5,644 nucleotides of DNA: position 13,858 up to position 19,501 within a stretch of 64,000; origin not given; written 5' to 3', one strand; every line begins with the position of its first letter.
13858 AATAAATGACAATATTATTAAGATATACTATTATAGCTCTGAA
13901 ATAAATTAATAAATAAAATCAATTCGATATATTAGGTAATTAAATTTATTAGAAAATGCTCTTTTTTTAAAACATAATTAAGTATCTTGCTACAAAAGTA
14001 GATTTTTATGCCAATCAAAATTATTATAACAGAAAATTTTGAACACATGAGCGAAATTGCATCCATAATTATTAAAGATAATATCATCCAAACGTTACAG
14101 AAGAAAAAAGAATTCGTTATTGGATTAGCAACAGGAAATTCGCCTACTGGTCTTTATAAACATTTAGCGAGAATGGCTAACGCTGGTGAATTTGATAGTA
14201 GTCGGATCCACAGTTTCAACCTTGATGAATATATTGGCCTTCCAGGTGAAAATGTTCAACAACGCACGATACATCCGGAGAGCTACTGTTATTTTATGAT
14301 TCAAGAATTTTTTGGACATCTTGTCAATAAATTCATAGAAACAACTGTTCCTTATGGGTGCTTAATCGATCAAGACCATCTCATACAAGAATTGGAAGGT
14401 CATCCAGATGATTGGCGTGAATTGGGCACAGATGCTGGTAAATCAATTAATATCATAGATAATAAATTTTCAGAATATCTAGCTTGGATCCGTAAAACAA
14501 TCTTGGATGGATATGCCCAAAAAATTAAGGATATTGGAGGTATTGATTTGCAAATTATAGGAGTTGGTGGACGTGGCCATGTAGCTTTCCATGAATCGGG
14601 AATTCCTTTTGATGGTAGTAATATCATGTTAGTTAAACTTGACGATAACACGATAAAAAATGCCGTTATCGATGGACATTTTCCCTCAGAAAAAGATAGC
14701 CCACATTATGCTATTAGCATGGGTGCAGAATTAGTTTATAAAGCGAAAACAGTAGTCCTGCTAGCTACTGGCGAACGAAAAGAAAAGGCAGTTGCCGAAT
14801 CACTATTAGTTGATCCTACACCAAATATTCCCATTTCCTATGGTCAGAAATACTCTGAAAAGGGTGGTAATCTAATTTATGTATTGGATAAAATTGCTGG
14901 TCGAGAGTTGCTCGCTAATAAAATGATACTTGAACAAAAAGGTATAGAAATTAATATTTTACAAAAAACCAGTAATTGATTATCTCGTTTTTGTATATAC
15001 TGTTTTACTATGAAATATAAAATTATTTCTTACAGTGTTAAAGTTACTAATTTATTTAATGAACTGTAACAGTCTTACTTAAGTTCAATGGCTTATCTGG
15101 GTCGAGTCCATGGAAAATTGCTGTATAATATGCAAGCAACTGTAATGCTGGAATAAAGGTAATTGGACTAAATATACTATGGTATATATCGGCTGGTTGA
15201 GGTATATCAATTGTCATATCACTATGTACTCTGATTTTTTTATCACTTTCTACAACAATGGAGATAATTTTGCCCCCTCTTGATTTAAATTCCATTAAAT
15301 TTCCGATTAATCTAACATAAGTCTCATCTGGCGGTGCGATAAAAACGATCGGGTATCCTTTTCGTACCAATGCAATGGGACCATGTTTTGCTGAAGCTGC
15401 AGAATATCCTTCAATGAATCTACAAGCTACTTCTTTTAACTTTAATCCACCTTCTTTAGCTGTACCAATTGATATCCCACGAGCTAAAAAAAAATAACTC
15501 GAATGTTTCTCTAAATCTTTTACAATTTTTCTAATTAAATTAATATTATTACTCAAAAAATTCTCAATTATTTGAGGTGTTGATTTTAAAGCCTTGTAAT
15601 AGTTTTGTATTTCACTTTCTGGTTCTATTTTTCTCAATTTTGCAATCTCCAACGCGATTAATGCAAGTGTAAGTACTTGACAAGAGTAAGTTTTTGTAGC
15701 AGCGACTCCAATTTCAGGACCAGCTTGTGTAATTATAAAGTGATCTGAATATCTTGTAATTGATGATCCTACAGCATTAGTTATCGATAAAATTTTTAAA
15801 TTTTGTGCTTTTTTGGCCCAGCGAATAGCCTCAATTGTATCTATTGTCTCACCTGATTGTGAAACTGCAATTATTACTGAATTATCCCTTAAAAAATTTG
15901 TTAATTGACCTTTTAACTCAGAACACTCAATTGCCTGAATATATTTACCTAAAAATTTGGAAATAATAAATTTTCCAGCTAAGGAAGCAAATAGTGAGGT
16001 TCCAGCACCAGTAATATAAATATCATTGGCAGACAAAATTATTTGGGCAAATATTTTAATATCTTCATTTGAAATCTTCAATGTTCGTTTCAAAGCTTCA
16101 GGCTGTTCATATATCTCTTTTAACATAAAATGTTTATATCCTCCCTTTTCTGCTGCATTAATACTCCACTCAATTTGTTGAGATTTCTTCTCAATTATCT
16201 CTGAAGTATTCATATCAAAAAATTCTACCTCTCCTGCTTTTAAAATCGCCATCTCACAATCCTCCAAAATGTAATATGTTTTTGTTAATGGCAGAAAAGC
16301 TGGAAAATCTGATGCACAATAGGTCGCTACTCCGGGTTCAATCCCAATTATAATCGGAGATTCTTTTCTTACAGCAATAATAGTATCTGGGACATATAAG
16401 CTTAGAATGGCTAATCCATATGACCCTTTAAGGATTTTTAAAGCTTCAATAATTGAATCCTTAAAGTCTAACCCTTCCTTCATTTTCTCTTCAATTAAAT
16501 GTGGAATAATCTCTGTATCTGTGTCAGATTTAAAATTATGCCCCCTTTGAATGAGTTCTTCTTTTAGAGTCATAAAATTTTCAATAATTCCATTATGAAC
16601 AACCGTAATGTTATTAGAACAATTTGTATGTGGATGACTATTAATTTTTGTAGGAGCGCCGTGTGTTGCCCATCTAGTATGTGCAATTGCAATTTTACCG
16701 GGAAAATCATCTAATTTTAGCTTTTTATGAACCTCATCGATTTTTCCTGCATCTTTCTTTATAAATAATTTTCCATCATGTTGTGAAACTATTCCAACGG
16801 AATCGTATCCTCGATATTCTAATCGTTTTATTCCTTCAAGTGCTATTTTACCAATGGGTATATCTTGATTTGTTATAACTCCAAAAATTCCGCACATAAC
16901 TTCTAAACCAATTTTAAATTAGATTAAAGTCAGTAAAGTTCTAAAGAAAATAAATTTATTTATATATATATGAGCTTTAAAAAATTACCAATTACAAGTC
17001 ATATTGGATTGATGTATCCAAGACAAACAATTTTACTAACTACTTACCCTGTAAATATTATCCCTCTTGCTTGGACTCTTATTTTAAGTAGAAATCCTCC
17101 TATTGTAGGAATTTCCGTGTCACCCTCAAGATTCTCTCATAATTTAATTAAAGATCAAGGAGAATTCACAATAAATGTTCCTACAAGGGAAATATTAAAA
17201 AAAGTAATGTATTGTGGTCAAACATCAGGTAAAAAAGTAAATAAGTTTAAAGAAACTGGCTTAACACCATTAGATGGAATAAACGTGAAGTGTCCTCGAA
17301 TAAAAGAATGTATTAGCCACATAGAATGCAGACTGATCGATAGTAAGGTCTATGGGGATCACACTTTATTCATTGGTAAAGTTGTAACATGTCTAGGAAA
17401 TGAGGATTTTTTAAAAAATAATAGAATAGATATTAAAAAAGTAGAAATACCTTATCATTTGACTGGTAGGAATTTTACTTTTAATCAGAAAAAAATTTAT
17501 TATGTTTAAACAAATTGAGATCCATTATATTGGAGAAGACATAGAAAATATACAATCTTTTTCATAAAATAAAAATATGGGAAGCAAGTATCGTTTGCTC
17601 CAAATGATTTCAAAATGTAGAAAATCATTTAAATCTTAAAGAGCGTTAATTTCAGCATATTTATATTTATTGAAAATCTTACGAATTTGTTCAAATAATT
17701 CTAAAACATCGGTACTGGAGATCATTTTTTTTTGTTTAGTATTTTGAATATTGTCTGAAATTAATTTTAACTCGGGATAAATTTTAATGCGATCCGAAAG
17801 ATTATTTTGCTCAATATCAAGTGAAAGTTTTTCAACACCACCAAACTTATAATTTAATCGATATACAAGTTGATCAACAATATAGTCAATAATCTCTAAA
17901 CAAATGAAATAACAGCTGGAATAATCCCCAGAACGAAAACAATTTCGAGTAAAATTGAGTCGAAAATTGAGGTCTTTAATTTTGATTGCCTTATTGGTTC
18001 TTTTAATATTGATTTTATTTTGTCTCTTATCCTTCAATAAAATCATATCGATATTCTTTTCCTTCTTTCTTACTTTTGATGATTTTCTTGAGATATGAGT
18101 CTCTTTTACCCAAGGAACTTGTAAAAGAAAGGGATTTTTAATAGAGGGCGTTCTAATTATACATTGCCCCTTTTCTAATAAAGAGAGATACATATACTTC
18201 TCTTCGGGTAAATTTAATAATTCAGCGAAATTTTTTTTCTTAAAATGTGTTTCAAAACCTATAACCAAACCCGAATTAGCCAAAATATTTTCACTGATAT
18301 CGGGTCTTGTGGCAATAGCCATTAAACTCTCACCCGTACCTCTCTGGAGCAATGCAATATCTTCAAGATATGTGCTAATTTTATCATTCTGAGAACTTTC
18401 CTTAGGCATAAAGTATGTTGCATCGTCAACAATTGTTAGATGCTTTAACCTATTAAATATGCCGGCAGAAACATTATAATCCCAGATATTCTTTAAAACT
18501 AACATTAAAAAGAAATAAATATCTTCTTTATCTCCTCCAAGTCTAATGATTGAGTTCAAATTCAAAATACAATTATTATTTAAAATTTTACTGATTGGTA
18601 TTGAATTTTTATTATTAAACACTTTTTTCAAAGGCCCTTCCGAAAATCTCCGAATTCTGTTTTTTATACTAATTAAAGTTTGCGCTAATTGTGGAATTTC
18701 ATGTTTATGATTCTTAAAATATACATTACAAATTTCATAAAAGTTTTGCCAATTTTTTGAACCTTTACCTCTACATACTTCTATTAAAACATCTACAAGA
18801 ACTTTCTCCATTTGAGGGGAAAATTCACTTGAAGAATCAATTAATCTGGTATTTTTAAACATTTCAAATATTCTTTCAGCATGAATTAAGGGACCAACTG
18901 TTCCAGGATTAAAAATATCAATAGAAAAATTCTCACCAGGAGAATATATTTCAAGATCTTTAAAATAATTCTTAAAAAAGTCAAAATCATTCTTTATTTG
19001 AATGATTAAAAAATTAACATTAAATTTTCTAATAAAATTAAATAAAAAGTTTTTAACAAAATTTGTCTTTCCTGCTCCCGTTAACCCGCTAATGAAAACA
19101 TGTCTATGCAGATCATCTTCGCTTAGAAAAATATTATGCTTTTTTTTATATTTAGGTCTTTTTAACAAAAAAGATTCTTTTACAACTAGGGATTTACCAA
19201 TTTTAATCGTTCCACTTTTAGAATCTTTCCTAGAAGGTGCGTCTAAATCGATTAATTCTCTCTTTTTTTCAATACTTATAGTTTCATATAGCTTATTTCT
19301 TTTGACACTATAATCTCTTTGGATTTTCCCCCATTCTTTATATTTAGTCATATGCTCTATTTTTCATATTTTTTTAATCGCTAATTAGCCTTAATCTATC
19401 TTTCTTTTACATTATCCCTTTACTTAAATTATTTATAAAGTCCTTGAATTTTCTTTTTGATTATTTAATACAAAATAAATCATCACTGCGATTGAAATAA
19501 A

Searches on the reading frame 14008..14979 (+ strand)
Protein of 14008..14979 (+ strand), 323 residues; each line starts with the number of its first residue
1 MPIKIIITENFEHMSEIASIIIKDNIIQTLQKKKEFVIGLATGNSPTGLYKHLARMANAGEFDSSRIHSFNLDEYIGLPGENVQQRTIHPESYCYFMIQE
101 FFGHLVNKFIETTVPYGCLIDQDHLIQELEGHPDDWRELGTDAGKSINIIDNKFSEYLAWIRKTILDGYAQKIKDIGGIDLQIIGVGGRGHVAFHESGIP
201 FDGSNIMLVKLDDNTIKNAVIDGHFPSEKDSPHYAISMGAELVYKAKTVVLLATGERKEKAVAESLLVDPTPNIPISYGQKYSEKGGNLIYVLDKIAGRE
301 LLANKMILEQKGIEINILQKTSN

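Call 31: search_protein_families(library=pfam, proteins=[window:14008-14979:+], max_evalue=0.0001)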
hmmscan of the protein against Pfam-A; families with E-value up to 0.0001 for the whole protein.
window:14008-14979:+ (323 aa): 1 family
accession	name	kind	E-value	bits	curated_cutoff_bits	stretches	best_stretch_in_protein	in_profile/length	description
PF01182.26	Glucosamine_iso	-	5.9e-13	49.6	27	1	167-278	112-215/225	Glucosamine-6-phosphate isomerases/6-phosphogluconolactonase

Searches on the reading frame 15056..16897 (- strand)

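Call 31: search_protein_families(library=pfam, proteins=[window:15056-16897:-], max_evalue=0.0001)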
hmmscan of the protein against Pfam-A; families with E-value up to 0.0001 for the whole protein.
window:15056-16897:- (613 aa): 3 families
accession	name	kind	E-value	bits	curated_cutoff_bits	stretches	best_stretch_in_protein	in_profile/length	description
PF01380.27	SIS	-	6.7e-41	139.6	25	2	287-415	2-129/131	SIS domain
PF13522.11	GATase_6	-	6e-17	62.3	27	1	67-140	10-82/130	Glutamine amidotransferase domain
PF13537.11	GATase_7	-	7.7e-13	49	25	1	87-202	13-122/123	Glutamine amidotransferase domain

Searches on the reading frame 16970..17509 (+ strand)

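Call 32: search_protein_families(library=pfam, proteins=[window:16970-17509:+], max_evalue=0.0001)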
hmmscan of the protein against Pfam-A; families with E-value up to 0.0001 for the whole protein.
window:16970-17509:+ (179 aa): 1 family
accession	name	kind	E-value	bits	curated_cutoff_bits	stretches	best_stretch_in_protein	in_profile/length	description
PF01613.24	Flavin_Reduct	-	2.3e-29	102.9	27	1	16-146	4-136/153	Flavin reductase like domain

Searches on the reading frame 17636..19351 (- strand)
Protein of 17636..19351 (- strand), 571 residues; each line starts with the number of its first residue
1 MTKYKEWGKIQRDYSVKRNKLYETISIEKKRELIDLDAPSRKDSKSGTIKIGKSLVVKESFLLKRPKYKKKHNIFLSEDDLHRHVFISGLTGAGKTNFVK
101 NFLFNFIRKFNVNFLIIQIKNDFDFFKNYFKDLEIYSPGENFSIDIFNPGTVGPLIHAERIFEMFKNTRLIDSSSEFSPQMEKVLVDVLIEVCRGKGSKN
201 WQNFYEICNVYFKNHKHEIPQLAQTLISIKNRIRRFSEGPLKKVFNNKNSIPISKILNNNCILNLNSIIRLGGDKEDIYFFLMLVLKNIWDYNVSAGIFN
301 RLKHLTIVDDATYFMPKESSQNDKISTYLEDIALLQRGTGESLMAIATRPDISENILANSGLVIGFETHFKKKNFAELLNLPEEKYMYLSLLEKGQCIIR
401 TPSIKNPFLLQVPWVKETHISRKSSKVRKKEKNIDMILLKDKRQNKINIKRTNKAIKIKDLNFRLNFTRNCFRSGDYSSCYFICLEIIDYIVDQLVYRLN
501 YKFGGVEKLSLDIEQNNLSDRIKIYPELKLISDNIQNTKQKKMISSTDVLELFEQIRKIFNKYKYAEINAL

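Call 32: search_protein_families(library=pfam, proteins=[window:17636-19351:-], max_evalue=0.0001)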
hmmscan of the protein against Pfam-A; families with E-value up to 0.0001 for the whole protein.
window:17636-19351:- (571 aa): 1 family
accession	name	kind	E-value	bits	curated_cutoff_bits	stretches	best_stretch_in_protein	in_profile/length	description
PF01935.23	DUF87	-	3.1e-07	31.1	23.2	1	79-217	20-125/220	Helicase HerA, central domain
